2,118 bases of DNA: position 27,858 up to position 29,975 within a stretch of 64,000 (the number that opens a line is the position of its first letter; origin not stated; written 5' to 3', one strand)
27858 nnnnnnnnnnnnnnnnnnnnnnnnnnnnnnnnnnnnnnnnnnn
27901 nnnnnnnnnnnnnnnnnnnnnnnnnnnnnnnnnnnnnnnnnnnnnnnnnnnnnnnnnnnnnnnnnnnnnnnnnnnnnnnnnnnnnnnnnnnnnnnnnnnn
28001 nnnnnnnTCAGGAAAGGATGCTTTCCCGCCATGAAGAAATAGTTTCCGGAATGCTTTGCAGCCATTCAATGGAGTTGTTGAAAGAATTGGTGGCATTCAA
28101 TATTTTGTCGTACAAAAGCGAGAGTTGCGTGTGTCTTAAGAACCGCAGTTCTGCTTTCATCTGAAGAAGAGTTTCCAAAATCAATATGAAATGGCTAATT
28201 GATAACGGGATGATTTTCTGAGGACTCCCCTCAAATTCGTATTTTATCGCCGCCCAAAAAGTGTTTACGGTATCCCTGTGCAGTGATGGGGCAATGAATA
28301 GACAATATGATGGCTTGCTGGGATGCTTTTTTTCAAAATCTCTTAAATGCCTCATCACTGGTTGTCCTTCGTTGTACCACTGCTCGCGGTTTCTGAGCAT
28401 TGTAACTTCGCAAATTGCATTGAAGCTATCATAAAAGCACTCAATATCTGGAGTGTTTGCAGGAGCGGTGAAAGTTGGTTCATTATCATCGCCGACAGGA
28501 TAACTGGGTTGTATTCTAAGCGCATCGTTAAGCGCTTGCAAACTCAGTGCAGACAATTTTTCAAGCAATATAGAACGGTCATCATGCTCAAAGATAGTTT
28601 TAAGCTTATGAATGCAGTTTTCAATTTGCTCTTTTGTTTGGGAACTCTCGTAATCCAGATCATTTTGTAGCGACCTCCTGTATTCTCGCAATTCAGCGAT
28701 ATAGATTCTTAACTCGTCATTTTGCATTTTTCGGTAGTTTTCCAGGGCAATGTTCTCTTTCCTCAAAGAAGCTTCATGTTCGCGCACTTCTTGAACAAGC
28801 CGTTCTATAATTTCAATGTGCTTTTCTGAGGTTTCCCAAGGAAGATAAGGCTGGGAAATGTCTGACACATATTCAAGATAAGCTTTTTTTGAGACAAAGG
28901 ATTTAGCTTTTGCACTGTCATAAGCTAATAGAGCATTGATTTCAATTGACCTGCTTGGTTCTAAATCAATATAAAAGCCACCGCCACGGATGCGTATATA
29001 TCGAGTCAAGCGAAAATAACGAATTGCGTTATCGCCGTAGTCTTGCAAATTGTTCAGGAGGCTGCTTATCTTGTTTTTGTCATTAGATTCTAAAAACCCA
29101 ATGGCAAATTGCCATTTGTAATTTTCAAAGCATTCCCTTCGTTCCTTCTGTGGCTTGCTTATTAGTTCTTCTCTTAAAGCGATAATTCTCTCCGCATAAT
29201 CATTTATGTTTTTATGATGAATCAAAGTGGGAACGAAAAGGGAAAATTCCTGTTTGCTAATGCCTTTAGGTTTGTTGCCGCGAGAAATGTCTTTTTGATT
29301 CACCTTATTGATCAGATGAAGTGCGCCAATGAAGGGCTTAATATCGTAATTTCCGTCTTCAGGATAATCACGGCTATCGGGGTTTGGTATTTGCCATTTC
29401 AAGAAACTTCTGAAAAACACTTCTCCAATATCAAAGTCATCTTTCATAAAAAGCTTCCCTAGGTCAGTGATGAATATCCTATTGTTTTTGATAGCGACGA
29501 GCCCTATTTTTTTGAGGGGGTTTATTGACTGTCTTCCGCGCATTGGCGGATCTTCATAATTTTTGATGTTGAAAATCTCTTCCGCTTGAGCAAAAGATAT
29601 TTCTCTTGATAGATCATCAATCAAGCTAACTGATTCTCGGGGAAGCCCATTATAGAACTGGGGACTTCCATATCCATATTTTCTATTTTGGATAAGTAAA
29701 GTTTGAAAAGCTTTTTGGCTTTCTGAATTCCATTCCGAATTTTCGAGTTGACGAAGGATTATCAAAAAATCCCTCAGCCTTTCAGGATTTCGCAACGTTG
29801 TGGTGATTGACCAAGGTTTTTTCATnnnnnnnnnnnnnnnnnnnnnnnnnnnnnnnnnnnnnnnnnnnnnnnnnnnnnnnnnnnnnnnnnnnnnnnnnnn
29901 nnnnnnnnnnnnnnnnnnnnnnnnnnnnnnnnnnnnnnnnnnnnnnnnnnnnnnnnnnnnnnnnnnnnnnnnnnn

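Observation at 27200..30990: Second foreign island: D12 methyltransferase, 605-aa AlwI/N.BstNBI/PleI-like endonuclease and beta-class methyltransferase as one translationally coupled operon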

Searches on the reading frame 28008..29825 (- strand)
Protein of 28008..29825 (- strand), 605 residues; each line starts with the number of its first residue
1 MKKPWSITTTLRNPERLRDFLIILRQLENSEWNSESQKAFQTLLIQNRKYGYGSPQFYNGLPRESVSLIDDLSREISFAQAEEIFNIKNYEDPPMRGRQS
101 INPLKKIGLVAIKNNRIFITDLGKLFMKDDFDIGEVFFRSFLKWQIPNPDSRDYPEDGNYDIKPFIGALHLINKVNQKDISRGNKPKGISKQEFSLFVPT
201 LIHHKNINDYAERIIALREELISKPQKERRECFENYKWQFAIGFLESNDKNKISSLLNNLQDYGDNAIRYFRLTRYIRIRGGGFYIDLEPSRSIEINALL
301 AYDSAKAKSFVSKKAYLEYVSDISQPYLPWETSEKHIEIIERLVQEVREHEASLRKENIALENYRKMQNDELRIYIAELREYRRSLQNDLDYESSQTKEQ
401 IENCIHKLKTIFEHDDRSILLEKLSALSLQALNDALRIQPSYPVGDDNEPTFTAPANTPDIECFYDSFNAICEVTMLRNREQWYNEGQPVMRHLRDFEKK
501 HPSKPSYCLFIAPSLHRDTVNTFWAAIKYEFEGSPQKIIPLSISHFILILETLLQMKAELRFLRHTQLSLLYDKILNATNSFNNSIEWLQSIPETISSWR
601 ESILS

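Call 3: search_protein_families(library=pfam, proteins=[window:28011-29825:-], max_evalue=0.01)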
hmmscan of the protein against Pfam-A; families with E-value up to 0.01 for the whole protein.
window:28011-29825:- (605 aa): 1 family
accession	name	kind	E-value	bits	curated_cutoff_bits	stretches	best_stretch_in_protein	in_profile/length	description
PF09491.16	RE_AlwI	-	2.8e-81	274.2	23.1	1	106-548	2-440/441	AlwI restriction endonuclease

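Call 4: search_protein_families(library=ncbifam, proteins=[window:28011-29825:-], max_evalue=0.01)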
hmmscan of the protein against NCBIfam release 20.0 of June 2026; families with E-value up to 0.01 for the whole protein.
window:28011-29825:- (605 aa): 0 families

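Call 5: search_solved_structures(query=window:28011-29825:-, max_evalue=0.01, show_alignments=2)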
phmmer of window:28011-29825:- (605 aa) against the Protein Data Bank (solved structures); distinct sequences matched with E-value up to 0.01: 6.
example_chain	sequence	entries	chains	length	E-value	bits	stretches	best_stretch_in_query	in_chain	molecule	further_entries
2ewf_A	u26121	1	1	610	4e-33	118.2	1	96-563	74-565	Nicking endonuclease N.BspD6I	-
6qnz_A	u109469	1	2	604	5.3e-33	117.8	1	95-563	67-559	Heterodimeric restriction endonuclease R.BspD6I large subunit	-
5lhc_A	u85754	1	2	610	4.4e-32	114.8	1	96-563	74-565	Nicking endonuclease N.BspD6I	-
5liq_A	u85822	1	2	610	1.9e-31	112.7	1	95-569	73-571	Nicking endonuclease N.BspD6I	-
5liz_A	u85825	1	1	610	1.9e-31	112.7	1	95-569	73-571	Nicking endonuclease N.BspD6I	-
2p14_A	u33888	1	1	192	3.9e-08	35.7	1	436-593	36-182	Heterodimeric restriction endonuclease R.BspD6I small subunit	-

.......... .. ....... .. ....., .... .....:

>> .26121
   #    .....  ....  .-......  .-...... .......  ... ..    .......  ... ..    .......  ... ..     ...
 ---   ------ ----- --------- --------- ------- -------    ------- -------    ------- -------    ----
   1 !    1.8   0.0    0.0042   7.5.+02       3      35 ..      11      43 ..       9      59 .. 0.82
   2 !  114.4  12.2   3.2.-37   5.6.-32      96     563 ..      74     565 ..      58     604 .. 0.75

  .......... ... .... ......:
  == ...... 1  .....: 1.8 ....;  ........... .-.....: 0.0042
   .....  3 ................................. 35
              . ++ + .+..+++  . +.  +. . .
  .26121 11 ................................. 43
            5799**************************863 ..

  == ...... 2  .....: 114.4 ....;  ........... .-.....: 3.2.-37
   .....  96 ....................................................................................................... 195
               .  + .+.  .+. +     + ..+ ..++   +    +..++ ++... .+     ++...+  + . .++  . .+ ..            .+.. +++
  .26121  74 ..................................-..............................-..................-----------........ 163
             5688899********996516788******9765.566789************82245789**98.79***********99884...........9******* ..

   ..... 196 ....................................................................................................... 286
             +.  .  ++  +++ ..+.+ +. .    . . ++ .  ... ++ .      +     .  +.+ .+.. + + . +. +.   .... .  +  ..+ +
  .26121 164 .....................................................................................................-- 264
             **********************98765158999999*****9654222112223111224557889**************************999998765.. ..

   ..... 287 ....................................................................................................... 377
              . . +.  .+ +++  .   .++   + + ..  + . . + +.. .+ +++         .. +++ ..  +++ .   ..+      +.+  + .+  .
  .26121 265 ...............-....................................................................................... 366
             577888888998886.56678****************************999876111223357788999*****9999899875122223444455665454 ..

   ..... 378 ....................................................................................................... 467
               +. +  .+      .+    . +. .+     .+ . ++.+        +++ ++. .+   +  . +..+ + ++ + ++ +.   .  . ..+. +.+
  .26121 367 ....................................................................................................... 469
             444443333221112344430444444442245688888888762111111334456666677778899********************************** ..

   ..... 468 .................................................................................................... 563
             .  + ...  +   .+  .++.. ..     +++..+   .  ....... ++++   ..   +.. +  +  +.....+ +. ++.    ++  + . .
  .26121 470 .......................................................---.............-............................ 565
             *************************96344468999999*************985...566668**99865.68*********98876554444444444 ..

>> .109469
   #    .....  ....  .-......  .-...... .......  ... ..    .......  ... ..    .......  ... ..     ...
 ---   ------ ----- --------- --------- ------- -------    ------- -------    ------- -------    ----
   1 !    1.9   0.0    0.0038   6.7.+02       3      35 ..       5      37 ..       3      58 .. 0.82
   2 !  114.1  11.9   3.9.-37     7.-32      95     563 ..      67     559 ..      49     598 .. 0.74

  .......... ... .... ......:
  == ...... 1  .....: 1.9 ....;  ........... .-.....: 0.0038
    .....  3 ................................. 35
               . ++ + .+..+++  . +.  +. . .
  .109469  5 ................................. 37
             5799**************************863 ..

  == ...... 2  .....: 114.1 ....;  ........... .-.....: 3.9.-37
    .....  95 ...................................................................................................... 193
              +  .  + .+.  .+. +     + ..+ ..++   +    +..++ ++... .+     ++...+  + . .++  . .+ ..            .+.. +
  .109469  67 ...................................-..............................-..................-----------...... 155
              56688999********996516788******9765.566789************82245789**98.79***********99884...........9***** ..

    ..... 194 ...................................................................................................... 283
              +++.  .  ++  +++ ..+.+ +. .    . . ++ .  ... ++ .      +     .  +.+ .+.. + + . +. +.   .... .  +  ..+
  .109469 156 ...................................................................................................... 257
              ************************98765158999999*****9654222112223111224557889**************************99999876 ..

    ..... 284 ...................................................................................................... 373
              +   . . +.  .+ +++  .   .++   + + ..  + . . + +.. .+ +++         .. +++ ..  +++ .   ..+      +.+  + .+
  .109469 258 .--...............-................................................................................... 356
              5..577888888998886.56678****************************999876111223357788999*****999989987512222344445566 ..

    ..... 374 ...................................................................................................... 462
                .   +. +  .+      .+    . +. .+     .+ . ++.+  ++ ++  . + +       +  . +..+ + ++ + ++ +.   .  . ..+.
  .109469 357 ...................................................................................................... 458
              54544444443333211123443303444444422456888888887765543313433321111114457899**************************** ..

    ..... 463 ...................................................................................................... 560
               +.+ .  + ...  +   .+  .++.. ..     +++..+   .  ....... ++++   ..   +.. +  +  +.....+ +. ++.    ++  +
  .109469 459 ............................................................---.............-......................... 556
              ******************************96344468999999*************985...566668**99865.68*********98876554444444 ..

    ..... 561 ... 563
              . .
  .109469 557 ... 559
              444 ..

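Call 9: find_homologous_proteins(query=window:28011-29825:-, max_evalue=0.00001)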
Query window:28011-29825:- (605 aa): 2600 proteins with E <= 0.00001 among 8000 candidates; the best 120 are listed.
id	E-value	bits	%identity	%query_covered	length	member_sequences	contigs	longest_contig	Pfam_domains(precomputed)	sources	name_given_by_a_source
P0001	0.0e+0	1341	98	100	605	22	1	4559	PF09491.17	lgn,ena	-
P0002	0.0e+0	1260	90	100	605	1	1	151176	PF09491.17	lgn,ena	-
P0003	0.0e+0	1233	89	100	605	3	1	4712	PF09491.17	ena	-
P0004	0.0e+0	1019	73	100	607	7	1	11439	PF09491.17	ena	-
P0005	2.9e-298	1009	72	100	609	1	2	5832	PF09491.17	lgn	-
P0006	3.1e-298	1009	72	100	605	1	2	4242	PF09491.17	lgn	-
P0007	3.3e-297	1005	72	100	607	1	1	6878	PF09491.17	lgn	-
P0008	4.4e-296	1001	71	100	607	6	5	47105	PF09491.17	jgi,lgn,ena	-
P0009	1.4e-295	1000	70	100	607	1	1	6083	PF09491.17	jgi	jgi:hypothetical protein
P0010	2.3e-294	996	71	100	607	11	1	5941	PF09491.17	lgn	-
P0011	4.7e-294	995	71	100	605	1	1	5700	PF09491.17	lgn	-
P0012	8.0e-292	987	70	100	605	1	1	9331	PF09491.17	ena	-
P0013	1.3e-291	987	71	100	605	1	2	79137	PF09491.17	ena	-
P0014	2.7e-291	986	70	100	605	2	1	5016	PF09491.17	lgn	-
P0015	7.3e-291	984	70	100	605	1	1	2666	PF09491.17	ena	-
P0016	1.2e-290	983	70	100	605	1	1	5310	PF09491.17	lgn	-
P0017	2.6e-289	979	70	100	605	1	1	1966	PF09491.17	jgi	-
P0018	5.8e-289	978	70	100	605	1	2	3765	PF09491.17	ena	-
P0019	6.0e-289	978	69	100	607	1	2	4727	PF09491.17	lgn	-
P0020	1.6e-288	976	69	100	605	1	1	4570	PF09491.17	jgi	-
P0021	1.8e-287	973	69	100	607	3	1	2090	PF09491.17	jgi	jgi:hypothetical protein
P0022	3.1e-287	972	69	100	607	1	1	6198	PF09491.17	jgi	jgi:cell fate (sporulation/competence/biofilm development) regulator YmcA (YheA/YmcA/DUF963 family)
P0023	5.0e-287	972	69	100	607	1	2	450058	PF09491.17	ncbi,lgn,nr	ncbi:MAG: AlwI family type II restriction endonuclease [Candidatus Yonathbacteria bacterium]|nr:AlwI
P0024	7.5e-287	971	69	100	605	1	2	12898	PF09491.17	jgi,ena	-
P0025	1.1e-286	970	70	100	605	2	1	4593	PF09491.17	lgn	-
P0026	1.8e-285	966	68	100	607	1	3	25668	PF09491.17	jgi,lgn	jgi:hypothetical protein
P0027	4.7e-285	965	69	99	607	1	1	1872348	PF09491.17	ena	-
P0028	1.4e-284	964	68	100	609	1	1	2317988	PF09491.17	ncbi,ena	-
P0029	2.0e-284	963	68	100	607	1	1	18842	PF09491.17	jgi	-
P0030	4.9e-284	962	69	100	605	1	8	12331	PF09491.17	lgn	-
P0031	7.7e-284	961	69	100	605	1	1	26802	PF09491.17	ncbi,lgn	-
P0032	1.3e-283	960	68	100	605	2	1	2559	PF09491.17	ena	-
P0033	4.1e-283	959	69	100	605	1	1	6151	PF09491.17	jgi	-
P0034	7.5e-283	958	68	100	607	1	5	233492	PF09491.17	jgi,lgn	jgi:hypothetical protein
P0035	9.6e-283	957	68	100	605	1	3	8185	PF09491.17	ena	-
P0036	1.8e-282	957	68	100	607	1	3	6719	PF09491.17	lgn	-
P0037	3.2e-282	956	67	100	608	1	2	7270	PF09491.17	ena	-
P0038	3.6e-282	956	69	100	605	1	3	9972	PF09491.17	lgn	-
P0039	4.6e-282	955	68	100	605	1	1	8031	PF09491.17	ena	-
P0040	1.1e-281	954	68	100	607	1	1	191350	PF09491.17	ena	-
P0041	1.8e-281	953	69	100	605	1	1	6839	PF09491.17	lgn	-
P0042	1.8e-281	953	69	100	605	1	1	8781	PF09491.17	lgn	-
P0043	2.3e-281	953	69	100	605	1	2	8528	PF09491.17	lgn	-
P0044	3.5e-281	952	69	100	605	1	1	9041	PF09491.17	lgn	-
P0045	6.5e-281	951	68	100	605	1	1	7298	PF09491.17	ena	-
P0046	9.6e-281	951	67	100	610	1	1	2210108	PF09491.17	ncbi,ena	-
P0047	3.2e-280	949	68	100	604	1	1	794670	PF09491.17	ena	-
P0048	3.3e-280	949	68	100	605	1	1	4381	PF09491.17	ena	-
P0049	1.2e-279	947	67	100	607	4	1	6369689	PF09491.17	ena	-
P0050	5.2e-279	945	68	100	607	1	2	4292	PF09491.17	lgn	-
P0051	6.6e-279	945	68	100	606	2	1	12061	PF09491.17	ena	-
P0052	6.6e-279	945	67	100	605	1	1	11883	PF09491.17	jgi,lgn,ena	-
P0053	2.0e-278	943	67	100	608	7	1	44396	PF09491.17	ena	-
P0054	2.1e-278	943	67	100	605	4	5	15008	PF09491.17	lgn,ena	-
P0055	3.1e-278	943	67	100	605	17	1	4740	PF09491.17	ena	-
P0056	6.0e-278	942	68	100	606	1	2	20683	PF09491.17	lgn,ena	-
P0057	1.6e-276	937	67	100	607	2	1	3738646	PF09491.17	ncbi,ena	-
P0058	8.9e-276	934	68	100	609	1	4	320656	PF09491.17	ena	-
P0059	7.0e-275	931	66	100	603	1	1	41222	PF09491.17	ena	-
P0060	7.7e-275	931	67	100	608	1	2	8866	PF09491.17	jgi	-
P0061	1.0e-274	931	66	100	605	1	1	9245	PF09491.17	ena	-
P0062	2.4e-274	930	66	100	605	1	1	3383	PF09491.17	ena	-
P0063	3.0e-274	929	66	100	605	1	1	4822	PF09491.17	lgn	-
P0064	4.4e-274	929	67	100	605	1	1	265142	PF09491.17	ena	-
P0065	4.8e-274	929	67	100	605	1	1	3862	PF09491.17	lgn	-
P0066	6.1e-274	928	65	100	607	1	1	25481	PF09491.17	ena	-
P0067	8.5e-272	921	66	100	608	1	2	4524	PF09491.17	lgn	-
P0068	9.0e-272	921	66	100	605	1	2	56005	PF09491.17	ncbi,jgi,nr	ncbi:MAG: AlwI family type II restriction endonuclease [Parcubacteria group bacterium]|nr:AlwI famil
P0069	1.5e-271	920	66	100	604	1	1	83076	PF09491.17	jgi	jgi:hypothetical protein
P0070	6.3e-271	918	65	100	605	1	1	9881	PF09491.17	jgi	-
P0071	8.4e-270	915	66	100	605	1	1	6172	PF09491.17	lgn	-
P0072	2.1e-269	913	65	100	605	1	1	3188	PF09491.17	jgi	-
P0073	3.1e-269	913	65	100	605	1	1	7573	PF09491.17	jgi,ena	-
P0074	7.0e-269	912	65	100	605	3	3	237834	PF09491.17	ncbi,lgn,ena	-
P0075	9.4e-269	911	65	100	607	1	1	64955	PF09491.17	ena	-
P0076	3.2e-268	909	65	100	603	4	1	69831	PF09491.17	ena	-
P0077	5.3e-268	909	65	100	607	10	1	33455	PF09491.17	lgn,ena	-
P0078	2.8e-267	906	65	100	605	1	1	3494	PF09491.17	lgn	-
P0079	4.6e-267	906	65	100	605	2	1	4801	PF09491.17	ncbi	-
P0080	9.4e-267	905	64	100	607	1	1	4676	PF09491.17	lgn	-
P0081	1.1e-266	904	66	100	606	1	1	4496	PF09491.17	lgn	-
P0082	3.0e-266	903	66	100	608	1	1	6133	PF09491.17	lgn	-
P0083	2.0e-265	900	63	100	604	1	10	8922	PF09491.17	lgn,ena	-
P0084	4.2e-265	899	65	100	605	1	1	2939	PF09491.17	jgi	jgi:hypothetical protein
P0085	4.4e-265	899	63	100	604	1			PF09491.17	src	-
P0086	9.7e-265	898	64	100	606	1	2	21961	PF09491.17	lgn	-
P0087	1.5e-264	897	65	100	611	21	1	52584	PF09491.17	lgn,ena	-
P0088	1.8e-264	897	65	100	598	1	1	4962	PF09491.17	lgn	-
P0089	2.3e-264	897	65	100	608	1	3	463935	PF09491.17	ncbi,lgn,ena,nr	ncbi:MAG: AlwI family type II restriction endonuclease [Gammaproteobacteria bacterium]|nr:AlwI famil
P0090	5.4e-264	896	64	100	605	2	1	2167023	PF09491.17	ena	-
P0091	7.9e-264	895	66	96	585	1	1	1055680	PF09491.17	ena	-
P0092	4.8e-263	892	62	100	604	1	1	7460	PF09491.17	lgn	-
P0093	2.9e-262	890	62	100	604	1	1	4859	PF09491.17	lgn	-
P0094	4.4e-262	889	65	100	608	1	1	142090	PF09491.17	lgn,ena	-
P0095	6.0e-262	889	62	100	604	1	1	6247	PF09491.17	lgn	-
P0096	6.3e-262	889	62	100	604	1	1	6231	PF09491.17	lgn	-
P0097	3.1e-261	886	64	100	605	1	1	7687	PF09491.17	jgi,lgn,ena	-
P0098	3.1e-261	886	64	100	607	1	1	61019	PF09491.17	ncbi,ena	-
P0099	5.8e-261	886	65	100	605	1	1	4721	PF09491.17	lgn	-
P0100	6.7e-261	885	64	100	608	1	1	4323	PF09491.17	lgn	-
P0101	7.0e-261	885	63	100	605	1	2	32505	PF09491.17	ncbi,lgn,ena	-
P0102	9.1e-261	885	62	100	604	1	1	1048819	PF09491.17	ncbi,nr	ncbi:MAG: AlwI family type II restriction endonuclease [Candidatus Moraniibacteriota bacterium]|nr:M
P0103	1.1e-260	885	64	100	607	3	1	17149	PF09491.17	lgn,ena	-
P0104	1.1e-260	885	65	100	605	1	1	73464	PF09491.17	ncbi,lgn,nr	ncbi:MAG: AlwI family type II restriction endonuclease [bacterium]|nr:AlwI family type II restrictio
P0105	1.4e-260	884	64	100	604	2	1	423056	PF09491.17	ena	-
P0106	6.7e-260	882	65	96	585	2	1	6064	PF09491.17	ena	-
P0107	1.1e-259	881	62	100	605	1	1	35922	PF09491.17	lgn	-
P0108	2.5e-259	880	65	100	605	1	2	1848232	PF09491.17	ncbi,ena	-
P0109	2.3e-258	877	64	100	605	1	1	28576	PF09491.17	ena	-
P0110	7.7e-257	872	64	100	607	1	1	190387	PF09491.17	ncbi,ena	-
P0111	2.7e-256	870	64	100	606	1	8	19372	PF09491.17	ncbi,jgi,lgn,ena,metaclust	metaclust:\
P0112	2.8e-256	870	62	100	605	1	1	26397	PF09491.17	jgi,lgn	-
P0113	3.9e-256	870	64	100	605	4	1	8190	PF09491.17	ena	-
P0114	1.0e-255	868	64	100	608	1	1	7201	PF09491.17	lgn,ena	-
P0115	1.2e-255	868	62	100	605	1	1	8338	PF09491.17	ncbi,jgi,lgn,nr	ncbi:MAG: AlwI family type II restriction endonuclease [Candidatus Gracilibacteria bacterium]|jgi:hy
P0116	1.5e-255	868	61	100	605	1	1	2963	PF09491.17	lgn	-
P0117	1.7e-255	867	62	100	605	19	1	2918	PF09491.17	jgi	-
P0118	2.5e-255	867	62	100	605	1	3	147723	PF09491.17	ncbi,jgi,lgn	-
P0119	4.8e-255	866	62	100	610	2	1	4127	PF09491.17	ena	-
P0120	4.0e-254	863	61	100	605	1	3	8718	PF09491.17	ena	-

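Call 11: find_related_loci(query=window:28011-29825:-, collection=genome_contigs, flank=6000)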
Query window:28011-29825:- (605 aa) in genome_contigs; peptide patterns used: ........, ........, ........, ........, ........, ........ (x = any residue, [..] = any of these).
31 stretches matched a pattern; 7 encode a relative of the query (tblastn E <= 1e-3); 7 distinct loci.
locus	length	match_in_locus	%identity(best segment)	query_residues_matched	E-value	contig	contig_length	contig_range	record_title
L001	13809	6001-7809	66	1-603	0e+0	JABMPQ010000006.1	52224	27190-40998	MAG: Parcubacteria group bacterium isolate bin.624 k141_608688, whole genome shotgun sequence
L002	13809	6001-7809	62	1-603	0e+0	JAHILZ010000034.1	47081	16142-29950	MAG: Patescibacteria group bacterium isolate KR13_N2.mb.46 KR13_N2.mb.46_k141_126418, whole genome shotgun sequence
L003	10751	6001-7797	58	1-599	0e+0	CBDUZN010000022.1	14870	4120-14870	MAG TPA_asm: uncultured bacterium isolate SRR22302362_concoct_0 genome assembly, contig: ERZ25746724.1728, whole genome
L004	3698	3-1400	67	140-605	0e+0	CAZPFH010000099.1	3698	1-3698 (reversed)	MAG TPA_asm: uncultured Candidatus Peribacteria bacterium isolate SRP332253_co1_95 genome assembly, contig: NODE_38033_l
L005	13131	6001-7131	64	167-542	5e-151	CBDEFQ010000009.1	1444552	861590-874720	MAG: Candidatus Poriferihabitaceae bacterium isolate da5b587c-8cf9-44ca-83e5-6f8e844eeb51 genome assembly, contig: conti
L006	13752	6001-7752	47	2-603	2e-163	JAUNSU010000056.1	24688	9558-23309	MAG: Planctomycetia bacterium isolate S4R_St_57 NODE_567_length_24688_cov_8.332440, whole genome shotgun sequence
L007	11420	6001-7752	45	2-599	2e-157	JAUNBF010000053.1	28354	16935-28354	MAG: Planctomycetia bacterium isolate S1R_St_26 NODE_668_length_28354_cov_23.745609, whole genome shotgun sequence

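Call 13: find_encoding_contigs(protein=window:28008-29825:-, flank=8000, max_places=6)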
Protein window:28008-29825:- (605 aa): no gene with exactly this product is on record in the collection.
